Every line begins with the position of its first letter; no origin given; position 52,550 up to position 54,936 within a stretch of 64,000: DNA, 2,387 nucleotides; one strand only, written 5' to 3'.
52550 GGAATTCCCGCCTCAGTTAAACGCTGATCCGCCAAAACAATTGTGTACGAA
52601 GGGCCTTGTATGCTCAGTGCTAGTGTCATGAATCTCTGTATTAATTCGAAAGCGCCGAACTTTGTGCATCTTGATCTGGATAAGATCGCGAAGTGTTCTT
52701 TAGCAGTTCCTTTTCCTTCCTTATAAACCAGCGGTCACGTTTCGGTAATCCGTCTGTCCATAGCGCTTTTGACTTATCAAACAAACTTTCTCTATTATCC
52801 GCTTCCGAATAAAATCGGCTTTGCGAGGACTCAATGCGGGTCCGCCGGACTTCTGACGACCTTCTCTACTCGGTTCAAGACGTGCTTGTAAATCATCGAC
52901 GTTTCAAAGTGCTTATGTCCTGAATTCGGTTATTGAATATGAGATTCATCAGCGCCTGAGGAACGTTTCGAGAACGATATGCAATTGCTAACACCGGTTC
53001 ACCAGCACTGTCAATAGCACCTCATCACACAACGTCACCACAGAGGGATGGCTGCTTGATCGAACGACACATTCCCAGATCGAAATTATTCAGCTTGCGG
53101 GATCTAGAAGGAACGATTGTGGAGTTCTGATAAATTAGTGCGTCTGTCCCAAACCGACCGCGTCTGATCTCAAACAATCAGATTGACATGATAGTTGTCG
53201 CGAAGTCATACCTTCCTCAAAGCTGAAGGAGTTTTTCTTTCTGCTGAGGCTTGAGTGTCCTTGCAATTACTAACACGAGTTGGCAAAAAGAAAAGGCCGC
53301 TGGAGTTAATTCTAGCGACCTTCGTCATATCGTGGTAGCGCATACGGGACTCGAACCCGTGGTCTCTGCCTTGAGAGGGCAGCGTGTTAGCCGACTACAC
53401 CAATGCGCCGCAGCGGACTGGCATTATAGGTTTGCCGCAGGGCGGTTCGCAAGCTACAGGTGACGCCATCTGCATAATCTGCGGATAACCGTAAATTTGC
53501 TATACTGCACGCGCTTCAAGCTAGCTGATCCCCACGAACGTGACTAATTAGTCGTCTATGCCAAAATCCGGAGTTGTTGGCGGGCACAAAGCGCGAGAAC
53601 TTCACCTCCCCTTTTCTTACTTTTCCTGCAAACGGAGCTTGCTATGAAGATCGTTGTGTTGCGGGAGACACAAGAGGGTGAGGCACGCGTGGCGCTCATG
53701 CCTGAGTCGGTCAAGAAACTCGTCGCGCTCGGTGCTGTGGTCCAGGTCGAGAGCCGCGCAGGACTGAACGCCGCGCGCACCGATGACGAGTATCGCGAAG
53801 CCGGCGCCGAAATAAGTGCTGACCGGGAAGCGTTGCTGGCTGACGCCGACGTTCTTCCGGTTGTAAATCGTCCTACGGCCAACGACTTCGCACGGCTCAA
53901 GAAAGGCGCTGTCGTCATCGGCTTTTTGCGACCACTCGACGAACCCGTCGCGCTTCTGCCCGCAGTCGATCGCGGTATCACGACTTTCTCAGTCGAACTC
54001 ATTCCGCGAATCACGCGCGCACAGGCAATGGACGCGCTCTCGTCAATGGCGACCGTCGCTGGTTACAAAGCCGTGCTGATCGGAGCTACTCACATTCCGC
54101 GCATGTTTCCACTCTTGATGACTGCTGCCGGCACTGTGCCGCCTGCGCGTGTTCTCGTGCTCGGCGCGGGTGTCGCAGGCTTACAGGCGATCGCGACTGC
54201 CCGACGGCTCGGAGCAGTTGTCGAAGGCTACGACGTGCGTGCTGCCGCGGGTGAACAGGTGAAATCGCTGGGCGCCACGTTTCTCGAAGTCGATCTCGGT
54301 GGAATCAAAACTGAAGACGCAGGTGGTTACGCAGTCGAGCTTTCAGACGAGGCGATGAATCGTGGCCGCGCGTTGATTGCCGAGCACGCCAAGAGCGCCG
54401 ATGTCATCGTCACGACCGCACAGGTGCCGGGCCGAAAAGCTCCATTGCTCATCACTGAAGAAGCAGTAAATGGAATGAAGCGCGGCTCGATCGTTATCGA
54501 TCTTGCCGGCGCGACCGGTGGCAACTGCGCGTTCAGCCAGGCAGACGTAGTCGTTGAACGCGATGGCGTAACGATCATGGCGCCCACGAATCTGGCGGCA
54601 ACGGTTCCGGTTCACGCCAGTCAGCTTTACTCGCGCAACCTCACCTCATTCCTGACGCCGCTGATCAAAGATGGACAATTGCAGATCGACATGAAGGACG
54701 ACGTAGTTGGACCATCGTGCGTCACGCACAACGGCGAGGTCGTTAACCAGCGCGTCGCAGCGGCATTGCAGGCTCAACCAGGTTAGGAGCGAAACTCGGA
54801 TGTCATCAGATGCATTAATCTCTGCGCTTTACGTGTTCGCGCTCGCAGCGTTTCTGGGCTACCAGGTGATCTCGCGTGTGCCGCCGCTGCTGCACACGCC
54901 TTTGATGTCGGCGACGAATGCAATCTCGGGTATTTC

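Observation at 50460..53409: Degenerate integrative islet in tRNA-Glu(CUC): exact 18-bp att duplication plus integrase remnant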

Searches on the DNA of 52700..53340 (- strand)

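Call 12: search_dna_similar(query=window:52700-53340:-, collection=plasmids, mode=distant, max_evalue=0.01)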
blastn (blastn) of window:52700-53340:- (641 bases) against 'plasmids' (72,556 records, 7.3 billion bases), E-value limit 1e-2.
No match.

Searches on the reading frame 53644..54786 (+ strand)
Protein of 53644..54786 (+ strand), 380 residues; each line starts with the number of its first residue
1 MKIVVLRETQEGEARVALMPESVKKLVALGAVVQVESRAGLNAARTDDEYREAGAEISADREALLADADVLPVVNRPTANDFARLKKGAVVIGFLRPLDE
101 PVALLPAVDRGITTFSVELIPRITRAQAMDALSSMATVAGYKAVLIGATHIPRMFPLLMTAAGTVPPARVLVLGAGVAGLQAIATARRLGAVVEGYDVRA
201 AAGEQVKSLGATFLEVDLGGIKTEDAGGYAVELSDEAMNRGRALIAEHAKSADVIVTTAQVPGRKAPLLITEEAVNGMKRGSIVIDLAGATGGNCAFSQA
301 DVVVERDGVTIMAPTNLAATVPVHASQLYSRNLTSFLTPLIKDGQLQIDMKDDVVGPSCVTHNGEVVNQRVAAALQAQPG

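Call 7: search_protein_families(library=pfam, proteins=[window:53644-54786:+], max_evalue=0.01)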
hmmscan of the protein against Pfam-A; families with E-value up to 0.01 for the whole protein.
window:53644-54786:+ (380 aa): 3 families
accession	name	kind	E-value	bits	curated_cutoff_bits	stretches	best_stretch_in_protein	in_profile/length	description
PF01262.27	AlaDh_PNT_C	-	8.8e-62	208.7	23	1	143-368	1-213/214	Alanine dehydrogenase/PNT, C-terminal domain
PF05222.21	AlaDh_PNT_N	-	4.8e-37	127.7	30.4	1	5-139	2-136/136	Alanine dehydrogenase/PNT, N-terminal domain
PF02826.25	2-Hacid_dh_C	-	0.00083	19.2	25.1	0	168-216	37-85/178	D-isomer specific 2-hydroxyacid dehydrogenase, NAD binding domain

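Call 13: find_encoding_contigs(protein=window:53644-54786:+, flank=10000, max_places=10)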
Protein window:53644-54786:+ (380 aa): 1 contig read that carries it; 1 place shown.
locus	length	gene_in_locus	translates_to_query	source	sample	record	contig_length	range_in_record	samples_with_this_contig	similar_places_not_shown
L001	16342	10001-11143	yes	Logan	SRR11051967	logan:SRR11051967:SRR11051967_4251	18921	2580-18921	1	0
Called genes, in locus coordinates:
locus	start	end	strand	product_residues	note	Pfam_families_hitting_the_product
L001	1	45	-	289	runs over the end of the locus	PF00753:Lactamase_B, PF19583:ODP (weak), PF23023:Anti-Pycsar_Apyc1 (weak)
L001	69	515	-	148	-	PF03544:TonB_C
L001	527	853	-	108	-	-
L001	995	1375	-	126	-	PF07007:LprI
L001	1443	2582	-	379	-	PF02012:BNR (faint), PF13088:BNR_2 (faint), PF15902:Sortilin-Vps10 (weak), PF14870:PSII_BNR (weak)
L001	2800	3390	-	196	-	-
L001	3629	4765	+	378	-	-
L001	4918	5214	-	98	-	-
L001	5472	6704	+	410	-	PF00144:Beta-lactamase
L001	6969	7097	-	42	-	-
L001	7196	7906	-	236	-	PF20247:DUF6602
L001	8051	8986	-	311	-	PF02810:SEC-C (weak)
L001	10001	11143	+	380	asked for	PF05222:AlaDh_PNT_N, PF01262:AlaDh_PNT_C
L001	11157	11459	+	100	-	PF12769:PNTB_4TM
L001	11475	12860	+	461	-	PF02233:PNTB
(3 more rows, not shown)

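Call 15: find_related_loci(query=window:53644-54786:+, collection=genome_contigs, flank=10000)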
Query window:53644-54786:+ (380 aa) in genome_contigs; peptide patterns used: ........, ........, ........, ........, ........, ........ (x = any residue, [..] = any of these).
600 stretches matched a pattern (row limit reached: there are more); 531 encode a relative of the query (tblastn E <= 1e-3); the best 80 are kept; 80 distinct loci.
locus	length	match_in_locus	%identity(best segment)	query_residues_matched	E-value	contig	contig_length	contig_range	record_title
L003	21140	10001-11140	95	1-380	0e+0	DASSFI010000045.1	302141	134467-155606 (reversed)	MAG TPA_asm: Pyrinomonadaceae bacterium isolate SMAG_U1001 k141_645259, whole genome shotgun sequence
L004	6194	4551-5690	91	1-380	0e+0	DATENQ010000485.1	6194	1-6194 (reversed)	MAG TPA_asm: Pyrinomonadaceae bacterium isolate SMAG_U8973 k141_2295891, whole genome shotgun sequence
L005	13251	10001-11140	92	1-380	0e+0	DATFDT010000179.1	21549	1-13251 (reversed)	MAG TPA_asm: Pyrinomonadaceae bacterium isolate SMAG_U8587 k141_773158, whole genome shotgun sequence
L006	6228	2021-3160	91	1-380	0e+0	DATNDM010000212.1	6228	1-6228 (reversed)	MAG TPA_asm: Pyrinomonadaceae bacterium isolate SMAG_U11242 k141_379320, whole genome shotgun sequence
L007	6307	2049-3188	90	1-380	0e+0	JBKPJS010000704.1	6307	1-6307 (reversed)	MAG: Acidobacteriota bacterium isolate GS_HAYS_MAG_00138 GS_HAYS_000002101165, whole genome shotgun sequence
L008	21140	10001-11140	88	1-380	0e+0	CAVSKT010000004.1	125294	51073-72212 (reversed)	MAG: uncultured Acidobacteriota bacterium isolate MFD09206.bin.2.89 genome assembly, contig: contig_1972, whole genome s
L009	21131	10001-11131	89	1-377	0e+0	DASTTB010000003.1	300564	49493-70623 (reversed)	MAG TPA_asm: Pyrinomonadaceae bacterium isolate SMAG_U2295 k141_937587, whole genome shotgun sequence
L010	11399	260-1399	89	1-380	0e+0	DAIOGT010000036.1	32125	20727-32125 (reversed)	MAG TPA_asm: Pyrinomonadaceae bacterium isolate CTOTU27637 NODE_297_length_32125_cov_20.707983, whole genome shotgun seq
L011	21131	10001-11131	88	1-377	0e+0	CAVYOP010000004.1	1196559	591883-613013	MAG: uncultured Acidobacteriota bacterium isolate MFD09212.bin.2.143 genome assembly, contig: contig_28662, whole genome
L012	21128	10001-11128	88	1-376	0e+0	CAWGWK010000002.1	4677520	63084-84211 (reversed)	MAG: uncultured Acidobacteriota bacterium isolate MFD09206.bin.1.124 genome assembly, contig: contig_908, whole genome s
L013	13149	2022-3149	87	1-376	0e+0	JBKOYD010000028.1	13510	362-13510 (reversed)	MAG: Acidobacteriota bacterium isolate GB_HAYS_MAG_00070 GB_HAYS_000001177677, whole genome shotgun sequence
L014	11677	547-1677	86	1-377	0e+0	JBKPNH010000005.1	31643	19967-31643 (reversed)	MAG: Acidobacteriota bacterium isolate GS_HAYS_MAG_00045 GS_HAYS_000000209853, whole genome shotgun sequence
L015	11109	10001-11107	87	1-369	0e+0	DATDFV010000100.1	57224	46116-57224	MAG TPA_asm: Pyrinomonadaceae bacterium isolate SMAG_U235 k141_1046260, whole genome shotgun sequence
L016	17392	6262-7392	86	1-377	0e+0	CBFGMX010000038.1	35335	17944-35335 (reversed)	MAG TPA_asm: uncultured bacterium isolate SRR29873488_binner23_Refined_1 genome assembly, contig: ERZ27315275.74, whole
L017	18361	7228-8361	85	1-378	0e+0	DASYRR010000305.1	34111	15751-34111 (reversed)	MAG TPA_asm: Pyrinomonadaceae bacterium isolate SMAG_U4516 k141_1202626, whole genome shotgun sequence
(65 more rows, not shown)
